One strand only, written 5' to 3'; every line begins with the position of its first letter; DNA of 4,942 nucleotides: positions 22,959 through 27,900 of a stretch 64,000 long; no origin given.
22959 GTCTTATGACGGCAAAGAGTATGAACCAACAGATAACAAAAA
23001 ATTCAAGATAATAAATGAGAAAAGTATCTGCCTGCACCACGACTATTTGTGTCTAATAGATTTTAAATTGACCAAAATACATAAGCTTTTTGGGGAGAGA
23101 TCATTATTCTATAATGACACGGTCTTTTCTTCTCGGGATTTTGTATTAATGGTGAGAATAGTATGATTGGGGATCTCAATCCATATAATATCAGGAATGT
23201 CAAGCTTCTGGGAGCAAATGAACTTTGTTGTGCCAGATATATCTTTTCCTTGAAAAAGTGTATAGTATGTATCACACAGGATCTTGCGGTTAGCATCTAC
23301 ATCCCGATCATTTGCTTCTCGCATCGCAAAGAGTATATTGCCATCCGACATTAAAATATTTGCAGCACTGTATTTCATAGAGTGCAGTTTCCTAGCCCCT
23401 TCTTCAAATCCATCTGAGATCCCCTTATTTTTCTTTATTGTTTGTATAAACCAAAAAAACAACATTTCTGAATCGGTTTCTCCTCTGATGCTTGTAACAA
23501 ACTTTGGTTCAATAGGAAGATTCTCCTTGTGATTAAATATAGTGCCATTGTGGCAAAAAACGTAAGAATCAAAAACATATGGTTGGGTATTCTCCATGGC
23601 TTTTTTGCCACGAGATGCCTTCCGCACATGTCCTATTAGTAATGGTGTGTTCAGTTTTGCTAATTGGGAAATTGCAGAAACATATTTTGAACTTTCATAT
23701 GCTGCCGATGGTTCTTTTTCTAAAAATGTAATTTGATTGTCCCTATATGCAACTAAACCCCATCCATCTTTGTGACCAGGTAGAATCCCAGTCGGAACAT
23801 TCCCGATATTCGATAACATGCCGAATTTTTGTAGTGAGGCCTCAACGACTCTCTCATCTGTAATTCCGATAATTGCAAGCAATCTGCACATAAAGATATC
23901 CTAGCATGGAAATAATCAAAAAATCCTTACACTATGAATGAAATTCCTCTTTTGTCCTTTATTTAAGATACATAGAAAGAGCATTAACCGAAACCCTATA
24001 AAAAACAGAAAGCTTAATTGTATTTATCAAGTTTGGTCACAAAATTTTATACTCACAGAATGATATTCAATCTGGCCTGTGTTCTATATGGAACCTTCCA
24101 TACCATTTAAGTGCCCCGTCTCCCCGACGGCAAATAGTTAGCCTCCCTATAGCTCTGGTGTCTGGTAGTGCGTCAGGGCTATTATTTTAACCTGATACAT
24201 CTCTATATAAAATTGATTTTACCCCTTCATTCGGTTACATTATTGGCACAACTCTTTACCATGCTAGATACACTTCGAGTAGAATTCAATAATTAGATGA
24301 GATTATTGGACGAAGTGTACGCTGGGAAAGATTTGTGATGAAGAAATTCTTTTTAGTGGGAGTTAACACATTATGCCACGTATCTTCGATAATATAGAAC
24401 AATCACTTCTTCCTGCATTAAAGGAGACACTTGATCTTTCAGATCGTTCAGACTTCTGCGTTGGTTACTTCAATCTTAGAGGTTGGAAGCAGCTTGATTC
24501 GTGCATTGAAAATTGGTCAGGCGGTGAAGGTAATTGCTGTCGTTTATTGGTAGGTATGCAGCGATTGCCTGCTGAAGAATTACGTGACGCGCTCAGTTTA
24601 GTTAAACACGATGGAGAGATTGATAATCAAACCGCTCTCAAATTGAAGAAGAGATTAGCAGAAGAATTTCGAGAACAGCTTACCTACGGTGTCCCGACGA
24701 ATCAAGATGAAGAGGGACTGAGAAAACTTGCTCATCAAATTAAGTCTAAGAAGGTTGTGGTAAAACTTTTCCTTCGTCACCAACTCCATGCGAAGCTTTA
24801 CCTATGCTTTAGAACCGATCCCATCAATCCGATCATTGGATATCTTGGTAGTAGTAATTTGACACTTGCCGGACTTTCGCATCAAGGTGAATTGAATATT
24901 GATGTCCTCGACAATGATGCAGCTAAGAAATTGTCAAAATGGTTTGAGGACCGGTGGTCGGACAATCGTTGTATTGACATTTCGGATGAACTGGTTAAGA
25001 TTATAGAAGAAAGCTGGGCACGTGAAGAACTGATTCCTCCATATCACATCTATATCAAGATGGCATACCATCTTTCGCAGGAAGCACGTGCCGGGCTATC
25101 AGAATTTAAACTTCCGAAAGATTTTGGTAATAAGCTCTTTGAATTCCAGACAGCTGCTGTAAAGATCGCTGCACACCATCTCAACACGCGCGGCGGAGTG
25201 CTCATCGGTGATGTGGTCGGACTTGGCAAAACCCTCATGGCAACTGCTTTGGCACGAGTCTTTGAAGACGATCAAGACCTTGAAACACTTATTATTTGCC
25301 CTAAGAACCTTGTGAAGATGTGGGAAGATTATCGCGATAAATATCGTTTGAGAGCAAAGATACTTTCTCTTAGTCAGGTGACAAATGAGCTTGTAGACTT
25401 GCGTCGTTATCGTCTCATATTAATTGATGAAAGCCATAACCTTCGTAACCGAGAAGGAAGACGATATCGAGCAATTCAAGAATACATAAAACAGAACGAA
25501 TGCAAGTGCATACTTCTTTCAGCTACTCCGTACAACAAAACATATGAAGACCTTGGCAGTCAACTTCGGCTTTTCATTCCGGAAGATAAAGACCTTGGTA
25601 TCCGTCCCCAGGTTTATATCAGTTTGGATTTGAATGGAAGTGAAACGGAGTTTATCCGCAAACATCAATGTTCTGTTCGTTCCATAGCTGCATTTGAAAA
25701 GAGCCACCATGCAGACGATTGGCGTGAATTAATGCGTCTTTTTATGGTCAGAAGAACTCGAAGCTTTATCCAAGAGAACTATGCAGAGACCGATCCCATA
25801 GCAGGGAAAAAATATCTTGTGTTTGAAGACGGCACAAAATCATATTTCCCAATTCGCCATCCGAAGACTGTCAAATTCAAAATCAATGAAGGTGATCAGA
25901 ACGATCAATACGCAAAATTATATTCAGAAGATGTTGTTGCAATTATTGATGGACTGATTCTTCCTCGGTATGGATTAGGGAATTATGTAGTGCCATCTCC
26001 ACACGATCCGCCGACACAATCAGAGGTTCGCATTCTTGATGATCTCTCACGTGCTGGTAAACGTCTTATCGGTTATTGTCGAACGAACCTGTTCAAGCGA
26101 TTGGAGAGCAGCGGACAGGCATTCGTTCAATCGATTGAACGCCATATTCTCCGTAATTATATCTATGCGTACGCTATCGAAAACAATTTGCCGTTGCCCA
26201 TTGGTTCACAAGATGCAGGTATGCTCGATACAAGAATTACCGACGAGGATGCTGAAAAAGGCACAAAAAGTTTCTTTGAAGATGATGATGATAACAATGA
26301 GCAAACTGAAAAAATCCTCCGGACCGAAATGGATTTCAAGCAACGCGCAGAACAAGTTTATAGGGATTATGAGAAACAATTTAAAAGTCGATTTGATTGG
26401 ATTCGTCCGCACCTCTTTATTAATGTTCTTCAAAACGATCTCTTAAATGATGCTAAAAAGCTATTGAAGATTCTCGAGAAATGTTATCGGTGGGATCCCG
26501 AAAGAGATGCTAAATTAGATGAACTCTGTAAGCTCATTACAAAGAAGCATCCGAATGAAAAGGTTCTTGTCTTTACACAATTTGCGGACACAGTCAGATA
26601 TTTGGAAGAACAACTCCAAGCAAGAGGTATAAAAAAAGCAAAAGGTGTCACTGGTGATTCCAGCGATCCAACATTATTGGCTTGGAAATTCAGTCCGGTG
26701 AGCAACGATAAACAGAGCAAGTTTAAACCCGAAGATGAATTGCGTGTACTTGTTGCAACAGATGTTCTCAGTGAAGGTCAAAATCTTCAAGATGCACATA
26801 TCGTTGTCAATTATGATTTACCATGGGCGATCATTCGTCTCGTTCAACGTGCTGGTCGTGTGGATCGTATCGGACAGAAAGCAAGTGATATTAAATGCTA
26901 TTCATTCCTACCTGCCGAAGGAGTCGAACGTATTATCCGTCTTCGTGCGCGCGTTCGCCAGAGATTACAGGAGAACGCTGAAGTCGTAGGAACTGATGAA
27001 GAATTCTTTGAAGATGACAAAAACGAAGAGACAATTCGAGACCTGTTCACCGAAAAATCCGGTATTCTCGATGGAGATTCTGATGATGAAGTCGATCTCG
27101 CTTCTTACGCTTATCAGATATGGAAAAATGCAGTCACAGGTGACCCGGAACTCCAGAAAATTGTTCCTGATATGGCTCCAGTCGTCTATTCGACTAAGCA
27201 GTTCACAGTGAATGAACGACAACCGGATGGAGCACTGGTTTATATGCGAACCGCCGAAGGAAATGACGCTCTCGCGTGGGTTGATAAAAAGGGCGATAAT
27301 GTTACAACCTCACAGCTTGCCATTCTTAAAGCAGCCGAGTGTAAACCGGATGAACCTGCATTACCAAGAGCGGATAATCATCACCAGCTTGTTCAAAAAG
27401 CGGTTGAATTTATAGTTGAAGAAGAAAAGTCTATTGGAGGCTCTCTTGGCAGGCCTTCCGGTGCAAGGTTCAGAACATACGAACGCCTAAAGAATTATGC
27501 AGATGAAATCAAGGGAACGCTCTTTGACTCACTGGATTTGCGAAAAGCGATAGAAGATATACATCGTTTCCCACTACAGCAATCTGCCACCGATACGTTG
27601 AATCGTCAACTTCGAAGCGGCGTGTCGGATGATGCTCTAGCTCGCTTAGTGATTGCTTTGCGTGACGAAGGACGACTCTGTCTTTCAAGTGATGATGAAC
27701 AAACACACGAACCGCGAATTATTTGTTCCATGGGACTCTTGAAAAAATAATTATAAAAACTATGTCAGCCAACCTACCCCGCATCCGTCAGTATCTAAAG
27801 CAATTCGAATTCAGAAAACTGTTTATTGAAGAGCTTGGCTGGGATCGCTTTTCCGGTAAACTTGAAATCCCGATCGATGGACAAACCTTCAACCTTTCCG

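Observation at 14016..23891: Candidate undescribed conflict system: GT4-STAND-FGE fusion with a full set of nucleotide and phospho-transfer enzymes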

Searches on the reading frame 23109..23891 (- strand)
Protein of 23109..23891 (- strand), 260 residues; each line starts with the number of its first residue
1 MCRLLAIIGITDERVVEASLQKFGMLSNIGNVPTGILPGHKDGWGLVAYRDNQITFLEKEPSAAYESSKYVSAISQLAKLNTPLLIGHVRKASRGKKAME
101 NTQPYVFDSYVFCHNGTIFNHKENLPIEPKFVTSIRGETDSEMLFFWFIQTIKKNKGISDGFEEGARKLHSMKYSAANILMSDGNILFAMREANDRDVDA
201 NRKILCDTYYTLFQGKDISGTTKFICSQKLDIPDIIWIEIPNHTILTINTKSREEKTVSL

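Call 3: search_protein_families(library=pfam, proteins=[window:23109-23891:-], max_evalue=0.01)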
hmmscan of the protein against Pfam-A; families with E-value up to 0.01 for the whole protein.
window:23109-23891:- (260 aa): 2 families
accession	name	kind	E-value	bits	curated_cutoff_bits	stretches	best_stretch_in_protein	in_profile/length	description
PF13230.11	GATase_4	-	8.6e-21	74.5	23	1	37-192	29-187/272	Glutamine amidotransferases class-II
PF13522.11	GATase_6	-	4.4e-08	33.7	27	1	83-147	11-76/130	Glutamine amidotransferase domain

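Call 4: search_protein_families(library=padloc, proteins=[window:23109-23891:-], max_evalue=0.01)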
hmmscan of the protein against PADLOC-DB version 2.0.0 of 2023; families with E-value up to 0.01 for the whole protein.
window:23109-23891:- (260 aa): 0 families

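Call 5: search_protein_families(library=ncbifam, proteins=[window:23109-23891:-], max_evalue=0.01)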
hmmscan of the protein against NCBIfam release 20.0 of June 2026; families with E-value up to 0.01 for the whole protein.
window:23109-23891:- (260 aa): 4 families
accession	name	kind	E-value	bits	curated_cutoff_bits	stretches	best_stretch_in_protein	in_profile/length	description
TIGR03442.1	TIGR03442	equivalog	3.2e-15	56.2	218.65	1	1-251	1-244/251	ergothioneine biosynthesis protein EgtC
NF001484.0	PRK00331.1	subfamily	2.4e-07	29.5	381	1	78-192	61-176/601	isomerizing glutamine--fructose-6-phosphate transaminase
TIGR01134.1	purF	equivalog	8.8e-07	28.6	350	1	75-185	57-168/432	amidophosphoribosyltransferase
TIGR01135.1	glmS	equivalog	1.5e-06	27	418.05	1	78-191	60-174/607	glutamine--fructose-6-phosphate transaminase (isomerizing)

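Call 31: search_solved_structures(query=window:23109-23891:-, max_evalue=0.01)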
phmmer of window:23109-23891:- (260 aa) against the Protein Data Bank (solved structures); distinct sequences matched with E-value up to 0.01: 3.
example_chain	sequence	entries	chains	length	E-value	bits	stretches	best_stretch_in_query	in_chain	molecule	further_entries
1te5_A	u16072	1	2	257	6e-10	42.3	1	39-153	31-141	conserved hypothetical protein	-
3mdn_A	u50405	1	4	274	7e-05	25.7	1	79-196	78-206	Glutamine aminotransferase class-II domain protein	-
1xff_A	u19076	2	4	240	0.0052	19.6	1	85-147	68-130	Glucosamine--fructose-6-phosphate aminotransferase [isomerizing]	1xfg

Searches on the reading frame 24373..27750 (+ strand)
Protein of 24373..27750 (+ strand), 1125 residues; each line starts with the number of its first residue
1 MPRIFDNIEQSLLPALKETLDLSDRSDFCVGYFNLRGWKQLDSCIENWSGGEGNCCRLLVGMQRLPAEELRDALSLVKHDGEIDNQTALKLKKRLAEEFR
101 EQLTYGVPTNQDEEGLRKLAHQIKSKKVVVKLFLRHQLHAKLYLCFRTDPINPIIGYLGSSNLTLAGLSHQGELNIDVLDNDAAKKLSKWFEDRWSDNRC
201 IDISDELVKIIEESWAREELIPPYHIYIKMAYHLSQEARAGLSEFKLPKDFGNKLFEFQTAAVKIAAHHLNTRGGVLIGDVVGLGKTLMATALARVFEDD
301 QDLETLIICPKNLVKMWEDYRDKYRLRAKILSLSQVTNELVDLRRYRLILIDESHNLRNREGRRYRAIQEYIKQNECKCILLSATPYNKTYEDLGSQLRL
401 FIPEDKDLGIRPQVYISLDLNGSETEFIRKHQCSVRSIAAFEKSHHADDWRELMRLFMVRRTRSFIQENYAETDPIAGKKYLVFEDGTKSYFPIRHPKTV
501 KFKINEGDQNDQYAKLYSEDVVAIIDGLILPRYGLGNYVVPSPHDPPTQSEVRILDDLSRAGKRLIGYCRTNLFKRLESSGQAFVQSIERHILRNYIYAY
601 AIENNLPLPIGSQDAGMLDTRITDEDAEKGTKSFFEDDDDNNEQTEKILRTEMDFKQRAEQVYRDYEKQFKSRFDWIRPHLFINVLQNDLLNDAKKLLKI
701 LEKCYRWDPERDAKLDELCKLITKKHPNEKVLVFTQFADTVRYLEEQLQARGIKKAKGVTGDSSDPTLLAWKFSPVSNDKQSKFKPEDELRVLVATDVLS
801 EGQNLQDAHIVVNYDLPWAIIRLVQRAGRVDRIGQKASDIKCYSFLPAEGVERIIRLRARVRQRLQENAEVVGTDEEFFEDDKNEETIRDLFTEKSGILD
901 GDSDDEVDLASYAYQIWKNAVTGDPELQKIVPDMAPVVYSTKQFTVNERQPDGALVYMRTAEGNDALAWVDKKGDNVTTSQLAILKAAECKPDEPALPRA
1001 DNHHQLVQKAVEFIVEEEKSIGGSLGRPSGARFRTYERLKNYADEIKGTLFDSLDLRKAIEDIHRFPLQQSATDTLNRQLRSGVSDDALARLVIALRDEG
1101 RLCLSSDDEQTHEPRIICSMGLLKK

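Call 10: search_protein_families(library=pfam, proteins=[window:24373-27750:+], max_evalue=0.001)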
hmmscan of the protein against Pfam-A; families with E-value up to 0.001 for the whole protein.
window:24373-27750:+ (1125 aa): 6 families
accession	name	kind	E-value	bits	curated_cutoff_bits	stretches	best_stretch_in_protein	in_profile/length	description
PF00271.37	Helicase_C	-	8.5e-19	68.3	23.5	1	714-834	2-110/110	Helicase conserved C-terminal domain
PF00176.29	SNF2-rel_dom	-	4.4e-12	46.1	24.9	1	259-325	2-74/290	SNF2-related domain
PF04851.21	ResIII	-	2.3e-08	34.5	22.5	0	337-387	117-163/164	Type III restriction enzyme, res subunit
PF13091.12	PLDc_2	-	6e-08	33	27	1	113-195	55-132/132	PLD-like domain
PF00270.35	DEAD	-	8.5e-07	29.3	26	1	337-393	112-166/167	DEAD/DEAH box helicase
PF09565.16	RE_NgoFVII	-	4.6e-06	26.5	23.8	1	115-194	66-148/162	NgoFVII restriction endonuclease N-terminal PLD domain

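Call 88: search_protein_families(library=padloc, proteins=[window:24373-27750:+], max_evalue=0.00001)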
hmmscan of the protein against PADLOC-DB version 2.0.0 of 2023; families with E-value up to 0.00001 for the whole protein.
window:24373-27750:+ (1125 aa): 34 families (the best 25 are shown)
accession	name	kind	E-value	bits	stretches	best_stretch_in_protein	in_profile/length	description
PDLC01075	C3a139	-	2.2e-48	163.3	1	84-876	66-769/948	HKD+Snf2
PDLC02623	DrmD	-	6.8e-38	128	1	711-888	509-676/1040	DrmD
PDLC02621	DrmD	-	2.9e-31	106.5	1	570-849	400-639/1040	DrmD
PDLC02500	BrxHI|BrxHII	-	1.2e-29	101.5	1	692-876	441-613/933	BrxHI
PDLC00659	HmaA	-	7.1e-26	88.3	1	551-836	354-613/1176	SNF2 helicase / DEAD-box helicase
PDLC02193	PLD_Helicase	-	2.5e-25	86.8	2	691-886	649-850/905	-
PDLC02840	DpdE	-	2.4e-23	80.4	2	674-846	503-666/1091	DpdE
PDLC02619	DrmD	-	4.1e-23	79.5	2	725-838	410-538/872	DrmD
PDLC02843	DpdE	-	1.8e-21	73.8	2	709-834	547-669/1091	DpdE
PDLC02633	DrmD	-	6.1e-20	68.8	1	712-848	508-643/839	DrmD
PDLC02504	BrxHI|BrxHII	-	3.1e-18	63.2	1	720-874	476-626/971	BrxHII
PDLC02620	DrmD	-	3.9e-16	56.2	1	728-891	484-633/1060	DrmD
PDLC02841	DpdE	-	6.1e-15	52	2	276-390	188-308/1037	DpdE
PDLC03830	ZacC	-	4.3e-14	50.1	0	794-870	859-917/1019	-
PDLC02572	DrmA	-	4.7e-14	49.3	1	712-843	501-631/1043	DrmA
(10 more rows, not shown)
